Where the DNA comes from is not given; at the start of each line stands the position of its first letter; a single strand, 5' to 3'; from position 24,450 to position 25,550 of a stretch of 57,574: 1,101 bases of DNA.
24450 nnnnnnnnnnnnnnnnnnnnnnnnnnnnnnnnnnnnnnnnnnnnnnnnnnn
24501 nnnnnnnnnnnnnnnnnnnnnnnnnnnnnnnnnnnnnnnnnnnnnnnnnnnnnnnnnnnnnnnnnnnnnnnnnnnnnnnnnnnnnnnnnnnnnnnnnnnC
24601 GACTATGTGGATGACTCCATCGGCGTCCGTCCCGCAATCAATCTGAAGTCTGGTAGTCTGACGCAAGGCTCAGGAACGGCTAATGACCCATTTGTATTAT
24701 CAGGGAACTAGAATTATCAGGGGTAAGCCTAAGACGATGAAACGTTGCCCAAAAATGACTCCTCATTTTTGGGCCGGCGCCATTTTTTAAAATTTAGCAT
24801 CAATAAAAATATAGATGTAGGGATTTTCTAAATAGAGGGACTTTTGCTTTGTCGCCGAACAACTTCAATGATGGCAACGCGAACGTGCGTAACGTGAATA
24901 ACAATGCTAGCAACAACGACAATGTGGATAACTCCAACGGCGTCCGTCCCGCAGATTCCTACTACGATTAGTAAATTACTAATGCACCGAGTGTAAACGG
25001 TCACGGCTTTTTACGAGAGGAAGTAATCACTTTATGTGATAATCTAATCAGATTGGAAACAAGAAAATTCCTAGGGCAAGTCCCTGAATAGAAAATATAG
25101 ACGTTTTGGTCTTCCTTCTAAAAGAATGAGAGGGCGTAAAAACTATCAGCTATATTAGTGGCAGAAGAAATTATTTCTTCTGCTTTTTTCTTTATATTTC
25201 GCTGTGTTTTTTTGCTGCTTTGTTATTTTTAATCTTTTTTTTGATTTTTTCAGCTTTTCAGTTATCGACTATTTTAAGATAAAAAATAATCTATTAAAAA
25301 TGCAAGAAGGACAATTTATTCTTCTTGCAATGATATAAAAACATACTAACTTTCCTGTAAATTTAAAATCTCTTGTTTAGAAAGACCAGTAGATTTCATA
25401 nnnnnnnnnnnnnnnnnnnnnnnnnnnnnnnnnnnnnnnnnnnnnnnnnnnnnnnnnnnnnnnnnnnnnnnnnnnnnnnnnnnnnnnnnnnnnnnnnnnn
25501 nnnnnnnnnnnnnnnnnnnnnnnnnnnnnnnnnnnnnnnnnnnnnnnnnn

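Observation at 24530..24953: Textbook DGR VR/TR pair with adenine-only mismatches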

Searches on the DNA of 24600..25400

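Call 65: search_rna_families(source=window, start=24600, end=25400, threshold=evalue, max_evalue=1)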
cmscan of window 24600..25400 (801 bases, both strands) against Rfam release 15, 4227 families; matches with E-value up to 1: 4.
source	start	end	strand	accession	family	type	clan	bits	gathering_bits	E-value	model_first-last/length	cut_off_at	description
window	25025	25190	+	RF04315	manA-II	Cis-reg;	-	23.3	100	0.16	1-147/147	no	manA_II ncRNA motif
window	25161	25187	+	RF04344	Plastid-psbA-3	Cis-reg;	CL00153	21.4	48.4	0.34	1-57/57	no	Plastid-psbA-3 3UTR RNA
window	24740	24826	-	RF00111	SdsR_RyeB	Gene; sRNA;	CL00105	20.2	38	0.61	1-100/100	no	SdsR_RyeB RNA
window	25134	25215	-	RF01473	rli41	Gene; sRNA;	-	16.4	55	0.74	179-267/494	no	Listeria sRNA rli41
